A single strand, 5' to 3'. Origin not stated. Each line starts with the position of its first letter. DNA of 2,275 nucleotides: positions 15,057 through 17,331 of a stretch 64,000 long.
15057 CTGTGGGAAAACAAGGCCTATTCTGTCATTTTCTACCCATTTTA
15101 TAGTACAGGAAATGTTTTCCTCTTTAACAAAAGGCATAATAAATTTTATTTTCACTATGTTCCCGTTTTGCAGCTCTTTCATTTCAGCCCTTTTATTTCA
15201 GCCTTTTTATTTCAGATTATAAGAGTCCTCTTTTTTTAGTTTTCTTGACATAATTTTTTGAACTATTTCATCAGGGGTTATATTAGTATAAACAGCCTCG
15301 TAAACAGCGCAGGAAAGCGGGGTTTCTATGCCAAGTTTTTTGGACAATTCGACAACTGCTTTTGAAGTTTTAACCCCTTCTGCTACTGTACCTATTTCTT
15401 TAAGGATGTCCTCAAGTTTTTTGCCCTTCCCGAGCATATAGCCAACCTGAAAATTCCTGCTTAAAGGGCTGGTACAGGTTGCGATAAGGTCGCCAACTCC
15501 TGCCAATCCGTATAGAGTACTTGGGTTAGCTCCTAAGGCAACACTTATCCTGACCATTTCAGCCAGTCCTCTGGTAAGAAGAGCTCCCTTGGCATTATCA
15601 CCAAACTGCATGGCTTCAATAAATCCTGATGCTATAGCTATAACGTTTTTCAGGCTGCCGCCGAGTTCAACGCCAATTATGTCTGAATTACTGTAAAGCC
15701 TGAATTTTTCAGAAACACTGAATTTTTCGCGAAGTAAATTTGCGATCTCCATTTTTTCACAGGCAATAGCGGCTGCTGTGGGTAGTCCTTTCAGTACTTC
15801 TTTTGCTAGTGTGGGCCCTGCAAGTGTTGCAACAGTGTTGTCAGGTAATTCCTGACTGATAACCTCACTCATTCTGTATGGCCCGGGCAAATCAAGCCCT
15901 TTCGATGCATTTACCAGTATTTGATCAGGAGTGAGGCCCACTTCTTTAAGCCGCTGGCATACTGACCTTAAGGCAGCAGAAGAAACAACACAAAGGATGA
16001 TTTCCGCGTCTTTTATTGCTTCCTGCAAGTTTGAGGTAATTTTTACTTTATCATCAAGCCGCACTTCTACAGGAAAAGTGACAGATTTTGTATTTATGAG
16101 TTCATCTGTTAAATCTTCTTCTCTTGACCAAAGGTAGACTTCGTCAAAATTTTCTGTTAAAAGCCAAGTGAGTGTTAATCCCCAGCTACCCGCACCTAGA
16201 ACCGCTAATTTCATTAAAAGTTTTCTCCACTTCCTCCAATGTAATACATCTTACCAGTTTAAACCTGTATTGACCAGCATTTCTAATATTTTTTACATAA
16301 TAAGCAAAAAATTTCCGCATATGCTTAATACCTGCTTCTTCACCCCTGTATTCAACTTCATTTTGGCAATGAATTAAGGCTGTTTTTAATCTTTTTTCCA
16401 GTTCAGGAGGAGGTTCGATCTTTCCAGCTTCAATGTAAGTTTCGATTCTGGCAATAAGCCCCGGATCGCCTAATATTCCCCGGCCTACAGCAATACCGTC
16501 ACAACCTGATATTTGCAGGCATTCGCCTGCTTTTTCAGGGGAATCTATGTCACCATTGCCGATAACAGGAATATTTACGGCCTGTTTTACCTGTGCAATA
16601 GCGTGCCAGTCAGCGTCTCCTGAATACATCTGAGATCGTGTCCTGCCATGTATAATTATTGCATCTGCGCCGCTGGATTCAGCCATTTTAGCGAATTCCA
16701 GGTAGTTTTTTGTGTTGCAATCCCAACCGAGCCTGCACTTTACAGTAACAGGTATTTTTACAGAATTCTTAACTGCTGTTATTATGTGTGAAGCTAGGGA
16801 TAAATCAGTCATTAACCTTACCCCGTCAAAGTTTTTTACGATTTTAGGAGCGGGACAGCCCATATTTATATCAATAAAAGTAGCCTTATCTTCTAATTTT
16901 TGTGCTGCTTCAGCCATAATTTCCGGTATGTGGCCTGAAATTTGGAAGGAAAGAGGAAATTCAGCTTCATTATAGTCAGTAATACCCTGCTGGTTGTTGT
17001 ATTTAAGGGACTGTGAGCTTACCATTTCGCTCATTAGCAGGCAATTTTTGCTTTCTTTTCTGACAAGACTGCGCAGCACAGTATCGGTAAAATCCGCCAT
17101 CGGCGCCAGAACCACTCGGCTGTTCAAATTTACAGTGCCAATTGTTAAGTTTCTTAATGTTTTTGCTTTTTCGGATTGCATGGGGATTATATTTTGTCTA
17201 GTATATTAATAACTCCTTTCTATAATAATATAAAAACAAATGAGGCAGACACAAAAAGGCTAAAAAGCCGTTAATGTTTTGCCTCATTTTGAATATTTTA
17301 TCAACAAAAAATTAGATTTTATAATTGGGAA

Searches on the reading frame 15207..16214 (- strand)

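Call 5: search_protein_families(library=pfam, proteins=[window:15207-16214:-], max_evalue=0.001)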
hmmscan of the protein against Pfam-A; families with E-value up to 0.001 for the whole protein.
window:15207-16214:- (335 aa): 6 families
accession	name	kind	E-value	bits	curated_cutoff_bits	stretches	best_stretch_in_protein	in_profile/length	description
PF07479.19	NAD_Gly3P_dh_C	-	8.1e-55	185.4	25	1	178-319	1-142/142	NAD-dependent glycerol-3-phosphate dehydrogenase C-terminus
PF01210.29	NAD_Gly3P_dh_N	-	2.1e-40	138.7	23.1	1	2-157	1-157/158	NAD-dependent glycerol-3-phosphate dehydrogenase N-terminus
PF20618.3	GPD_NAD_C_bact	-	1.3e-19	70.9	27.6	1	238-303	1-65/66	Bacterial GPD, NAD-dependent C-terminal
PF03446.21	NAD_binding_2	-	6.3e-06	26.7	21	1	2-104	1-93/161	NAD binding domain of 6-phosphogluconate dehydrogenase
PF03807.23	F420_oxidored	-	1.8e-05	25.7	21.6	1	2-104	1-92/94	NADP oxidoreductase coenzyme F420-dependent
PF02558.23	ApbA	-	0.00096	19.2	22.2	0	4-92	2-89/150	Ketopantoate reductase PanE/ApbA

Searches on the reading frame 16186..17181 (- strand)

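Call 5: search_protein_families(library=pfam, proteins=[window:16186-17181:-], max_evalue=0.001)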
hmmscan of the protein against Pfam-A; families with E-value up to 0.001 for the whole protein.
window:16186-17181:- (331 aa): 6 families
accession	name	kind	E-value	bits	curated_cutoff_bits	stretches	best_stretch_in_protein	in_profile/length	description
PF01207.24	Dus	-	3.8e-85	286.2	20.4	1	25-322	2-302/311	Dihydrouridine synthase (Dus)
PF00724.26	Oxidored_FMN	-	4.3e-07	30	27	1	193-249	282-338/342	NADH:flavin oxidoreductase / NADH oxidase family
PF01180.27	DHO_dh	-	1.4e-06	28.2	27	1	68-181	88-195/291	Dihydroorotate dehydrogenase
PF01680.23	SOR_SNZ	-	3.7e-06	27.3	27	0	85-154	17-82/207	SOR/SNZ family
PF04131.20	NanE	-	0.0006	19.5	27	0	161-236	102-176/192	Putative N-acetylmannosamine-6-phosphate epimerase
PF02581.23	TMP-TENI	-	0.00061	19.6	27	1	148-236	95-180/180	Thiamine monophosphate synthase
